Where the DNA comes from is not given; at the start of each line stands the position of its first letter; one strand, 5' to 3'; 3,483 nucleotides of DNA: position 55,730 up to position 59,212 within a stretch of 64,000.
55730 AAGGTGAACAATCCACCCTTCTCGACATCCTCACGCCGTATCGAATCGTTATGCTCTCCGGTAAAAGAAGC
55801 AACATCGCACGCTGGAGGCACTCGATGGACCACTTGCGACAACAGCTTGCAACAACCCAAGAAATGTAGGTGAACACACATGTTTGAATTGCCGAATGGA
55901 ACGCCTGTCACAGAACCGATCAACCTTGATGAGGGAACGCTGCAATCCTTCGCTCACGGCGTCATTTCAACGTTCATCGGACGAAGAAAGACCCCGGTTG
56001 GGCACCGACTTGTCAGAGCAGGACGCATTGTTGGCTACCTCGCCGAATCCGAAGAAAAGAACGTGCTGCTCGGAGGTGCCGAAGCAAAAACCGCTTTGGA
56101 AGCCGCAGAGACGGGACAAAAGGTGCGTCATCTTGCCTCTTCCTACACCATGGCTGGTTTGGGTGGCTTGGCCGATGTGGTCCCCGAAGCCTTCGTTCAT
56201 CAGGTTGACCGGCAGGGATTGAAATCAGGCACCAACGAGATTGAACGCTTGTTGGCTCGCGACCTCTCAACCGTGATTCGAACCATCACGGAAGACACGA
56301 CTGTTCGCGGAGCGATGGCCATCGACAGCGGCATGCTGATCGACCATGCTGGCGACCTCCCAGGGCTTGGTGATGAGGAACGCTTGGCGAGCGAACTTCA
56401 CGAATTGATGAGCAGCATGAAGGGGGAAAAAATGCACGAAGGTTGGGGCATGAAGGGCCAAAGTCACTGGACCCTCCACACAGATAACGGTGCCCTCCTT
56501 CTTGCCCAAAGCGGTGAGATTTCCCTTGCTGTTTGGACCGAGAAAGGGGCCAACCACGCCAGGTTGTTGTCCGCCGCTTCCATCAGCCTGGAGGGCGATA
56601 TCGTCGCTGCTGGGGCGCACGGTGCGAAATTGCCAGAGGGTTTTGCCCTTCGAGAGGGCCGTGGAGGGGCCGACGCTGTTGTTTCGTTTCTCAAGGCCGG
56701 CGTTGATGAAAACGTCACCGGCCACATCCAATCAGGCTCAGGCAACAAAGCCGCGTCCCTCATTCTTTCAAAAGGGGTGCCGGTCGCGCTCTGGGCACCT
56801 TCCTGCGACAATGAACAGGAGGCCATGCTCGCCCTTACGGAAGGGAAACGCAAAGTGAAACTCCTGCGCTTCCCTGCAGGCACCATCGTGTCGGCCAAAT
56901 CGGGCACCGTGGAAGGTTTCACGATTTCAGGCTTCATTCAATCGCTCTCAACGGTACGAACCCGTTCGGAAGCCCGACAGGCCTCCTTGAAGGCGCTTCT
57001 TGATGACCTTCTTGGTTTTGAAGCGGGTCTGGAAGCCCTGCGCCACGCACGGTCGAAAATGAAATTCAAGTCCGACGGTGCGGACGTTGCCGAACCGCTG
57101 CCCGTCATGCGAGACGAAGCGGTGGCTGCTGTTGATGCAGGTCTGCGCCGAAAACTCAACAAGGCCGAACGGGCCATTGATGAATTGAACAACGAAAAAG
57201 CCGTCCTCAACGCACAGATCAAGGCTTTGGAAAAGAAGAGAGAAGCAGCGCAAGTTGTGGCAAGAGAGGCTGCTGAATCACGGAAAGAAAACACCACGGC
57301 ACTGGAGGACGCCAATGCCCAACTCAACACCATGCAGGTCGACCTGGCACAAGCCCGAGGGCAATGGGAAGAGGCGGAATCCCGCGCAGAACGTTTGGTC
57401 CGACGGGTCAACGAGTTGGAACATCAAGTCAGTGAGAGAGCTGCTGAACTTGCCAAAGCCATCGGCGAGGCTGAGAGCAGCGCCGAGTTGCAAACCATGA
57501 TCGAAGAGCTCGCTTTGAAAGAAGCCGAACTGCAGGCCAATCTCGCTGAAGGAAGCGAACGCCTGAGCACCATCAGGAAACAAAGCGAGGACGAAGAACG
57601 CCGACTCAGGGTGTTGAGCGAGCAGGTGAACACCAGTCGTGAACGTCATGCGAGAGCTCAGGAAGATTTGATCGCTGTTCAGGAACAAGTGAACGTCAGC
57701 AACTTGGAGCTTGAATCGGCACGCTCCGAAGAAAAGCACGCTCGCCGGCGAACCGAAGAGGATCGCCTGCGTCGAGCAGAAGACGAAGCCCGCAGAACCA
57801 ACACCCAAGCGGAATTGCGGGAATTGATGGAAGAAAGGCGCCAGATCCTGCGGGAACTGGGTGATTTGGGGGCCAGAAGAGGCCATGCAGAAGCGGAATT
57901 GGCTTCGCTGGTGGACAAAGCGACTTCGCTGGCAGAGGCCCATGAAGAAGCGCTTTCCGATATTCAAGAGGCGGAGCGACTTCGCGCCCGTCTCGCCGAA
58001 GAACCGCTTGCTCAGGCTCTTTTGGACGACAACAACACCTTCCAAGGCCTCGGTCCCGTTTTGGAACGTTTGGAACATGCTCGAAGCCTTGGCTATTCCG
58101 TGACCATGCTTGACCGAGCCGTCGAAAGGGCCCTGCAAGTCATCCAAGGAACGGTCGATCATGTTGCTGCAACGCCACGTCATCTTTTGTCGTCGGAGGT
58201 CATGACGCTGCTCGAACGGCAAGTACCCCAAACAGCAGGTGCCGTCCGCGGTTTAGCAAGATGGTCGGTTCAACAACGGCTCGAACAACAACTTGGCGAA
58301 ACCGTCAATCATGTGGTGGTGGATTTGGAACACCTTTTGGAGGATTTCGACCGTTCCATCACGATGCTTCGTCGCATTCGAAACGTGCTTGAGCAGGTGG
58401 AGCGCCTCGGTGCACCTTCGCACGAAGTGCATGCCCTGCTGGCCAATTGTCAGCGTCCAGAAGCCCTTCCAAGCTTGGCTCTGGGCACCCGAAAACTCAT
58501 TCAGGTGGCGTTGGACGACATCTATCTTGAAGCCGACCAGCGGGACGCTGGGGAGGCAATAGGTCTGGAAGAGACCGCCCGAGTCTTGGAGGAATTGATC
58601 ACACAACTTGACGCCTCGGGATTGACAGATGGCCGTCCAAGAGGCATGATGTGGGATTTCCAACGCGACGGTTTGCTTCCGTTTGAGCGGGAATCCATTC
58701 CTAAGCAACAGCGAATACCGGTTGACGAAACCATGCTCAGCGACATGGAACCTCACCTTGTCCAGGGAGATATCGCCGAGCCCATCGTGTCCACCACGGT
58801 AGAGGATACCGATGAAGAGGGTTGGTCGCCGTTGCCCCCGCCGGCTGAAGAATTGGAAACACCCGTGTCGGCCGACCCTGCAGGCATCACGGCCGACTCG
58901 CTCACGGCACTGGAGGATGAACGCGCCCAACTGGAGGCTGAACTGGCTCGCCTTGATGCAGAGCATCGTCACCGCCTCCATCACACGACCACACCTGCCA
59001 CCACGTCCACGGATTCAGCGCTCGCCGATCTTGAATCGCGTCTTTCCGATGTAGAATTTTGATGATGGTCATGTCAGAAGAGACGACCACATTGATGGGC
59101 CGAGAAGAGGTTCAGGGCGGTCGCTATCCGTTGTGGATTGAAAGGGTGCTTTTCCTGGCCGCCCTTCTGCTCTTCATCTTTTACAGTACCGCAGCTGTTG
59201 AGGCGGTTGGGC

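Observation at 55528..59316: GTPase-less Roadblock/LC7 + 1060-aa PATAN-like/Roadblock/coiled-coil giant + 2-TM microprotein operon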

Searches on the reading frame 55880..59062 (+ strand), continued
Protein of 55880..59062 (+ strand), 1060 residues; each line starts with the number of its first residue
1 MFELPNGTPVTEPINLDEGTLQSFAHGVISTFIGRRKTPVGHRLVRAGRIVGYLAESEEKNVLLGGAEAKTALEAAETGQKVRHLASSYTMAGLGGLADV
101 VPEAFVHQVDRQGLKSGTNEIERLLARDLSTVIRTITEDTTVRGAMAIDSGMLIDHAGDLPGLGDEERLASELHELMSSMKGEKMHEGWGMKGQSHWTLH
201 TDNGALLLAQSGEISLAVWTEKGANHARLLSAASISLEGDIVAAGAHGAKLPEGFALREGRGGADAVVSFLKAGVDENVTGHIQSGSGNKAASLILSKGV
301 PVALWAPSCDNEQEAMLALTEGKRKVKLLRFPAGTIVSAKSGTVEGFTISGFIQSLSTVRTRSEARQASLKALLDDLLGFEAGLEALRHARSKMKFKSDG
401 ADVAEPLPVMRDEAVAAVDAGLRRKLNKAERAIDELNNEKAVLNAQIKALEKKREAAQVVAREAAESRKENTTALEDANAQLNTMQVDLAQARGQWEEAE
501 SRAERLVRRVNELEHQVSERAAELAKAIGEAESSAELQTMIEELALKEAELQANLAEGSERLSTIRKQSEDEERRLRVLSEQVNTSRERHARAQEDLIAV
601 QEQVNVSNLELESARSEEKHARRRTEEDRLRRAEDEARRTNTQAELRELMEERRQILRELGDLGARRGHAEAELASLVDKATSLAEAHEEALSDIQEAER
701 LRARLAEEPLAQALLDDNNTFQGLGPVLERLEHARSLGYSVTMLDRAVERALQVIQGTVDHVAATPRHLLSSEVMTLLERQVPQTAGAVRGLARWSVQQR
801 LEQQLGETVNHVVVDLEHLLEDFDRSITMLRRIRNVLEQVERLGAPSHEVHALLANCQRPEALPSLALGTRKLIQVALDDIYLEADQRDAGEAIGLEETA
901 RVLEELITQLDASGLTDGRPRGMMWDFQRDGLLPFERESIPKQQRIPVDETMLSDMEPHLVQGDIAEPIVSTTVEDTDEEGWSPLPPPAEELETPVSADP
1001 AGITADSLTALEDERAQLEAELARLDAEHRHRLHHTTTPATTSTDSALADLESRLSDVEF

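Call 21: find_related_loci(query=A1, collection=genome_contigs, flank=6000)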
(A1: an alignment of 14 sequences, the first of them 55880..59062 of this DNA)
Query A1 (1060 aa) in genome_contigs; peptide patterns used: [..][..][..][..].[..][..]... (x = any residue, [..] = any of these).
341 stretches matched a pattern; 131 encode a relative of the query (tblastn E <= 1e-3); the best 80 are kept; 80 distinct loci.
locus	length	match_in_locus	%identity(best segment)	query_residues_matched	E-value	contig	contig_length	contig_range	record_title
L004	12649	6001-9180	83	1-1060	0e+0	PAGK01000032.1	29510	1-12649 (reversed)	MAG: Methanobacteriota archaeon isolate MED790 49552, whole genome shotgun sequence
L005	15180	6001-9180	83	1-1060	0e+0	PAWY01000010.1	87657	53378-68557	MAG: Methanobacteriota archaeon isolate SAT1329 156757, whole genome shotgun sequence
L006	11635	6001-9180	83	1-1060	0e+0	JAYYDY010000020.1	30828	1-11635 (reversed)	MAG: Thermoplasmatota archaeon isolate XS_MAG49 XS_MAG49_0020, whole genome shotgun sequence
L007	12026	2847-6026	83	1-1060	0e+0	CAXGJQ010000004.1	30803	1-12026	MAG TPA_asm: uncultured Candidatus Poseidoniales archaeon isolate ERR315856_concoct_3 genome assembly, contig: ERZ677869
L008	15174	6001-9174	82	1-1060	0e+0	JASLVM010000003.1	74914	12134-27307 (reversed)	MAG: Poseidonia sp. isolate ETNP17_MAG_14 NODE_3_length_74914_cov_12.587049, whole genome shotgun sequence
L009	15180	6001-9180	82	1-1060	0e+0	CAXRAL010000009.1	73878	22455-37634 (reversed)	MAG: Candidatus Poseidoniaceae archaeon isolate YZ09aB_8.77 genome assembly, contig: k141_218865, whole genome shotgun s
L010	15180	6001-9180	81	1-1060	0e+0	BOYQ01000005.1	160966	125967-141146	MAG: Candidatus Poseidoniales archaeon CM1_5m.P78 DNA, sequence05, whole genome shotgun sequence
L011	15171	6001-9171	82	1-1060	0e+0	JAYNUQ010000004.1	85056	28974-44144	MAG: Candidatus Poseidoniales archaeon isolate 139536_S27_maxbin_bins.tsv.039 NODE_87_length_85056_cov_13.070117, whole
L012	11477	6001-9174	82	1-1060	0e+0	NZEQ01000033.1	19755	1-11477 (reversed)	MAG: Verrucomicrobiales bacterium isolate ARS100 5475, whole genome shotgun sequence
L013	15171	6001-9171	82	1-1060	0e+0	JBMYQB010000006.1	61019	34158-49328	MAG: Poseidonia sp. isolate ME_XS_2305_bin_45 ME_XS_2305_bin_45_5, whole genome shotgun sequence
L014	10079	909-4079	81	1-1060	0e+0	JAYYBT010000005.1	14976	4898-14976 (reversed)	MAG: Thermoplasmatota archaeon isolate XS_MAG27 XS_MAG27_0005, whole genome shotgun sequence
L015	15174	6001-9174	81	1-1060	0e+0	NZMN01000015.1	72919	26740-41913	MAG: Methanobacteriota archaeon isolate IN1219 29178, whole genome shotgun sequence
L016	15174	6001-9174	81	1-1060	0e+0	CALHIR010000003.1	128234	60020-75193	MAG: Candidatus Poseidoniaceae archaeon isolate S1_Bin_MAXBIN__140_1 genome assembly, contig: c_000001512093, whole geno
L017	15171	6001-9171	81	1-1060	0e+0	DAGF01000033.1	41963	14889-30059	MAG TPA_asm: Euryarchaeota archaeon UBA549 UBA549_contig_1196, whole genome shotgun sequence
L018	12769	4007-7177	78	1-1060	0e+0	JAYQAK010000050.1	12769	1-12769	MAG: Poseidonia sp. isolate 139585_S186_metabat_bins_sspec.tsv.121_sub NODE_4265_length_12769_cov_7.215275, whole genome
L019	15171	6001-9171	77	1-1060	0e+0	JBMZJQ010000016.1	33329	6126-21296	MAG: Poseidonia sp. isolate ME_XS_2301_3_bin18 ME_XS_2301_3_bin18_15, whole genome shotgun sequence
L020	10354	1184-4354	77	1-1060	0e+0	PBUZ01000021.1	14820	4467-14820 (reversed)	MAG: Methanobacteriota archaeon isolate RS440 59266, whole genome shotgun sequence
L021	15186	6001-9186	75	1-1060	0e+0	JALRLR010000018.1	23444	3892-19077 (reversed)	MAG: Poseidonia sp. isolate JJ.4 NODE_18_length_23444_cov_11.261779, whole genome shotgun sequence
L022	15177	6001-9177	76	1-1060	0e+0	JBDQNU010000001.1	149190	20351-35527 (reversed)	MAG: Poseidonia sp. isolate SFB_27S_18Nov15_50_19 NODE_1_length_149190_cov_12.136427, whole genome shotgun sequence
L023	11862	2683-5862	75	1-1060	0e+0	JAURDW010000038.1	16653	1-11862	MAG: Poseidonia sp. isolate SFB_34D_50_17 NODE_38_length_16653_cov_5.708193, whole genome shotgun sequence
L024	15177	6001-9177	75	1-1060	0e+0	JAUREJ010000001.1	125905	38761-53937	MAG: Poseidonia sp. isolate SFB_3D_100_22 NODE_1_length_125905_cov_5.354309, whole genome shotgun sequence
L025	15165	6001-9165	73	1-1060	0e+0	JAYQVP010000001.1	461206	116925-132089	MAG: Poseidonia sp. isolate SD9010_S4_metabat_bins_sens.tsv.079 NODE_2_length_461206_cov_13.759615, whole genome shotgun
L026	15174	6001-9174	81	1-1060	0e+0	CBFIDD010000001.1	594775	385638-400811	MAG: Poseidonia sp. isolate Co_bin_387_strict genome assembly, contig: Co_bin_387_strict_c1, whole genome shotgun sequen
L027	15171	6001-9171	71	1-1060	0e+0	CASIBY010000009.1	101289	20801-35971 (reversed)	MAG: Candidatus Poseidoniaceae archaeon isolate FRAM_WSC20_S10_BML_bin_60_1 genome assembly, contig: FRAM_WSC20_S10_BML_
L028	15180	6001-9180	82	1-1060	0e+0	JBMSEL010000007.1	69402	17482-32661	MAG: Poseidonia sp. isolate CJ_V4_S10_100percent_par_metabat.106 NODE_143_length_69402_cov_11.977519, whole genome shotg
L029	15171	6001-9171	70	1-1060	0e+0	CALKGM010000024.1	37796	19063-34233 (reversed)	MAG: Candidatus Poseidoniaceae archaeon isolate S4_Bin_METABAT__164_1 genome assembly, contig: c_000000436320, whole gen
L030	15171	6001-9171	70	1-1060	0e+0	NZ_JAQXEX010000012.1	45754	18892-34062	MAG: Poseidonia sp. isolate cluster2-bin.125 k141_1601190, whole genome shotgun sequence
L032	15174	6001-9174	71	1-1060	0e+0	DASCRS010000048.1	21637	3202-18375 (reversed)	MAG TPA_asm: Poseidonia sp. isolate Ts_MAG_10 c_000000224999, whole genome shotgun sequence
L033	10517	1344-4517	70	1-1060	0e+0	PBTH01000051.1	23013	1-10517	MAG: Methanobacteriota archaeon isolate NP65 MHASMcontig_81327, whole genome shotgun sequence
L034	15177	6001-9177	77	1-1060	0e+0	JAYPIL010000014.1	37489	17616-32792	MAG: Poseidonia sp. isolate 139577_S178_maxbin_bins.tsv.038 NODE_930_length_37489_cov_9.309264, whole genome shotgun seq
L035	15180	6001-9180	69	1-1060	0e+0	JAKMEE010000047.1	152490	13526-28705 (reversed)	MAG: Poseidonia sp. isolate MOX_bin38 MunidaNeritic.contigs.fa_k127_324856, whole genome shotgun sequence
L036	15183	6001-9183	75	1-1060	0e+0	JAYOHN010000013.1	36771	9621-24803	MAG: Poseidonia sp. isolate 139549_S151_rosella_bins.tsv.060 NODE_914_length_36771_cov_8.326125, whole genome shotgun se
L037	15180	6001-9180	67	1-1060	0e+0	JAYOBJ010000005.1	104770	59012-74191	MAG: Methanobacteriota archaeon isolate 139554_S156_rosella_bins.tsv.064 NODE_115_length_104770_cov_11.770472, whole gen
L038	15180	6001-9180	82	1-1060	0e+0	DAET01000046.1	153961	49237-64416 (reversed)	MAG TPA_asm: Euryarchaeota archaeon UBA486 UBA486_contig_3987, whole genome shotgun sequence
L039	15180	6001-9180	66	1-1060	0e+0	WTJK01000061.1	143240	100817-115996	MAG: Methanobacteriota archaeon isolate PL36329bin_3 NODE_6_length_143240_cov_23.642742, whole genome shotgun sequence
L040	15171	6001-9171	67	1-1060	0e+0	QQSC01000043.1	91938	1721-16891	MAG: Candidatus Poseidoniales archaeon isolate bin_220 U_43198-43, whole genome shotgun sequence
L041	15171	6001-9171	60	1-1060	0e+0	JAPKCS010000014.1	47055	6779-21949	MAG: Candidatus Poseidoniaceae archaeon isolate ANT-70 NODE_141_length_47055_cov_12.794766, whole genome shotgun sequenc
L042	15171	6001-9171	60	1-1060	0e+0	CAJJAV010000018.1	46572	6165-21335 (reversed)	uncultured Candidatus Poseidoniales archaeon isolate FRAM18_bin109 genome assembly, contig: FRAM17_bin109-18, whole geno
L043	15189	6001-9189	58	1-1060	0e+0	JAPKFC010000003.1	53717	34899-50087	MAG: Candidatus Poseidoniaceae archaeon isolate ANT-132 NODE_199_length_53717_cov_7.410477, whole genome shotgun sequenc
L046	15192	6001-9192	59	1-1060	0e+0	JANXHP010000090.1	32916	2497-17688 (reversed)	MAG: Candidatus Poseidoniaceae archaeon isolate Bin06_025 c_000001763176, whole genome shotgun sequence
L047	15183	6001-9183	57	1-1060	0e+0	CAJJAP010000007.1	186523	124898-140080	uncultured Candidatus Poseidoniales archaeon isolate FRAM18_bin108 genome assembly, contig: FRAM17_bin108-7, whole genom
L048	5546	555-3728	60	1-1060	0e+0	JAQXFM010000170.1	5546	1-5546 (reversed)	MAG: Candidatus Poseidoniaceae archaeon isolate cluster3-bin.98 k119_316316, whole genome shotgun sequence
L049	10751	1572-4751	57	1-1060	0e+0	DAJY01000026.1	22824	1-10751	MAG TPA_asm: Euryarchaeota archaeon UBA242 UBA242_contig_4389, whole genome shotgun sequence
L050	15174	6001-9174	59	1-1060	0e+0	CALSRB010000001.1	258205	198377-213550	MAG: Candidatus Poseidoniaceae archaeon isolate B_MB87 genome assembly, contig: contig_26222_B_MB87, whole genome shotgu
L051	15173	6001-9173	61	1-1060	0e+0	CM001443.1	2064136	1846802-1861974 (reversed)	MAG: uncultured Candidatus Poseidoniales archaeon isolate MG-II chromosome, whole genome shotgun sequence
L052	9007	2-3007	61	55-1060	0e+0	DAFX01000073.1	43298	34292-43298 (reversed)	MAG TPA_asm: Euryarchaeota archaeon UBA433 UBA433_contig_1565, whole genome shotgun sequence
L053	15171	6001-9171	67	1-1060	0e+0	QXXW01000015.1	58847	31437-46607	MAG: Candidatus Poseidoniales archaeon isolate NorthSea_HE361-13_A06 BWM10_Refined_6_15, whole genome shotgun sequence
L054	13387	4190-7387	82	1-1060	0e+0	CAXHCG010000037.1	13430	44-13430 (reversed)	MAG TPA_asm: uncultured Candidatus Poseidoniales archaeon isolate SRR12479975_maxbin2_4 genome assembly, contig: ERZ4874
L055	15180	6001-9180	82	1-1060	0e+0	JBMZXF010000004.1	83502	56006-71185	MAG: Poseidonia sp. isolate ME_XS_2302_4_bin_75 ME_XS_2302_4_bin_75_3, whole genome shotgun sequence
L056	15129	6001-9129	52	1-1060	0e+0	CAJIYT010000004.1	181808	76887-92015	uncultured Candidatus Poseidoniales archaeon isolate FRAM18_bin106 genome assembly, contig: FRAM17_bin106-4, whole genom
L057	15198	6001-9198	82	1-1060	0e+0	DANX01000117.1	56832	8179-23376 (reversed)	MAG TPA_asm: Euryarchaeota archaeon UBA561 UBA561_contig_11877, whole genome shotgun sequence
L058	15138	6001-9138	52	1-1060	0e+0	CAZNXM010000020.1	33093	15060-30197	MAG TPA_asm: uncultured Candidatus Poseidoniales archaeon isolate SRP077602_co4_555 genome assembly, contig: NODE_2075_l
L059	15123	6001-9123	51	1-1060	0e+0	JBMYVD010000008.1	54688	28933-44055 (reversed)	MAG: Candidatus Poseidoniaceae archaeon isolate ME_XS_2211_1_bin_35 ME_XS_2211_1_bin_35_7, whole genome shotgun sequence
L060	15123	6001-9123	51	1-1060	0e+0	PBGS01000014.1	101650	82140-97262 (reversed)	MAG: Methanobacteriota archaeon isolate SP3054 92967, whole genome shotgun sequence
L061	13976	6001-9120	51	1-1060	0e+0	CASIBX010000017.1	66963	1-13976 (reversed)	MAG: Candidatus Poseidoniaceae archaeon isolate FRAM_WSC20_S26_SRF_bin_83_1 genome assembly, contig: FRAM_WSC20_S26_SW_b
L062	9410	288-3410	51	1-1060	0e+0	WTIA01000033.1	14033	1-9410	MAG: Methanobacteriota archaeon isolate PL36311bin_9 NODE_1509_length_14033_cov_11.448705, whole genome shotgun sequence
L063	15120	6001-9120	51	1-1060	0e+0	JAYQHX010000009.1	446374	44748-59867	MAG: Methanobacteriota archaeon isolate SD4487_NP_metabta_bins_sspec.tsv.006 contig_21895_pilon, whole genome shotgun se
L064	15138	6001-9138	51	1-1060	0e+0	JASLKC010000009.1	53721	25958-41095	MAG: Candidatus Poseidoniaceae archaeon isolate ETNP1_MAG_19 c_000000254338, whole genome shotgun sequence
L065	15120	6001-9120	50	1-1060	0e+0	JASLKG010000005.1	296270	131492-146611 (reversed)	MAG: Candidatus Poseidoniaceae archaeon isolate ETNP1_MAG_24 c_000001114018, whole genome shotgun sequence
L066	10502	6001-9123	50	1-1060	0e+0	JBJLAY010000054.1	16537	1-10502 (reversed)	MAG: Candidatus Poseidoniaceae archaeon isolate LRMED-009 MGIIa-LRMED-009-C5120, whole genome shotgun sequence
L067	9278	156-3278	50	1-1060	0e+0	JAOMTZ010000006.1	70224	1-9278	Candidatus Poseidoniaceae archaeon isolate AH-273-F07 AH-273-F07_NODE_6, whole genome shotgun sequence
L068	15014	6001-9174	82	1-1060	0e+0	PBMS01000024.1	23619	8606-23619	MAG: Methanobacteriota archaeon isolate SP207 25545, whole genome shotgun sequence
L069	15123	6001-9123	50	1-1060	0e+0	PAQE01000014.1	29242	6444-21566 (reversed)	MAG: Methanobacteriota archaeon isolate SP143 168961, whole genome shotgun sequence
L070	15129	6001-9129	51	1-1060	0e+0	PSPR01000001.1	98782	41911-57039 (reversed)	MAG: Methanobacteriota archaeon isolate Guaymas_28 scaffold_335, whole genome shotgun sequence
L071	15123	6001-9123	51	1-1060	0e+0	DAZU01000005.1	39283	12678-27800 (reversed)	MAG TPA_asm: Euryarchaeota archaeon UBA53 UBA53_contig_5408, whole genome shotgun sequence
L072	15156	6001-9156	49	1-1060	0e+0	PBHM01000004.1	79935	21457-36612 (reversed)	MAG: Methanobacteriota archaeon isolate SP303 124989, whole genome shotgun sequence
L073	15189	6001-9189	58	1-1060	0e+0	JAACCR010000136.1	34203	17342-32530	MAG: Methanobacteriota archaeon isolate H12BWF_bin.14 H12bwf_k87_2946715_1_34203, whole genome shotgun sequence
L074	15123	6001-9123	50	1-1060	0e+0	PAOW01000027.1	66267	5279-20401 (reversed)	MAG: Methanobacteriota archaeon isolate SAT205 228974, whole genome shotgun sequence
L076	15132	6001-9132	50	1-1060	0e+0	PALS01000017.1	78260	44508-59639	MAG: Methanobacteriota archaeon isolate SAT38 34955, whole genome shotgun sequence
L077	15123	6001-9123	52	1-1060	0e+0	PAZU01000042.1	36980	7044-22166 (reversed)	MAG: Methanobacteriota archaeon isolate SP67 MHASMcontig_1337258, whole genome shotgun sequence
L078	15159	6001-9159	49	1-1060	0e+0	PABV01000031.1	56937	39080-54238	MAG: Methanobacteriota archaeon isolate NAT11 127317, whole genome shotgun sequence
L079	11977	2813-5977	76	1-1060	0e+0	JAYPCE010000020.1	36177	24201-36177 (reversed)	MAG: Poseidonia sp. isolate 139581_S182_metabat_bins_sens.tsv.102 NODE_1126_length_36177_cov_10.971873, whole genome sho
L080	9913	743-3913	70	1-1060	0e+0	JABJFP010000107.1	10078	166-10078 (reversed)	MAG: Methanobacteriota archaeon isolate SI074_bin128 k141_749445, whole genome shotgun sequence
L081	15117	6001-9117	49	1-1060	0e+0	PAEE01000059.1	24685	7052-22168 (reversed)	MAG: Methanobacteriota archaeon isolate MED870 82661, whole genome shotgun sequence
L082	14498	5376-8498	51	1-1060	0e+0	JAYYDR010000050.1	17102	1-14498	MAG: Thermoplasmatota archaeon isolate XS_MAG42 XS_MAG42_0050, whole genome shotgun sequence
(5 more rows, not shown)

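Call 72: search_protein_families(library=padloc, proteins=[window:55880-59062:+], max_evalue=0.01)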
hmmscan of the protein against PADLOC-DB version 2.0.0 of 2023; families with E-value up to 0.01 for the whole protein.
window:55880-59062:+ (1060 aa): 4 families
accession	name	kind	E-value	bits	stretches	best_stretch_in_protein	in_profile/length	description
PDLC00551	JetC2|JetC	-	5.6e-06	22.5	1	425-682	742-990/1365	DUF3584 domain; MukB-like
PDLC00553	JetC2|JetC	-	0.00012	18.1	1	361-600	738-978/1361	DUF3584 domain; MukB-like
PDLC00580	JetC3|JetC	-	0.00015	18.1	1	414-571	302-455/1068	DUF3584 domain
PDLC00582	JetC3|JetC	-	0.0013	14.6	1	411-698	293-568/1472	DUF3584 domain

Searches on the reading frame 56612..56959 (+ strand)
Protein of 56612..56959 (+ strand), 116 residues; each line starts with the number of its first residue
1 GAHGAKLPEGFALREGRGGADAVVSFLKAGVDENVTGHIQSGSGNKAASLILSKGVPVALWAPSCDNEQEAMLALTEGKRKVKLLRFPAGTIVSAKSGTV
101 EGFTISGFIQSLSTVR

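Call 29: search_protein_families(library=pfam, proteins=[window:56612-56959:+], max_evalue=10)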
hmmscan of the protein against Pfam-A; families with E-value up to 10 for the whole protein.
window:56612-56959:+ (116 aa): 1 family
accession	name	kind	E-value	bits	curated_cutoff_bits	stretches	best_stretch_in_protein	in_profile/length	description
PF20028.4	VMAP-C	-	0.093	13.1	27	1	42-74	154-186/226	vWA-MoxR associated protein C-terminal domain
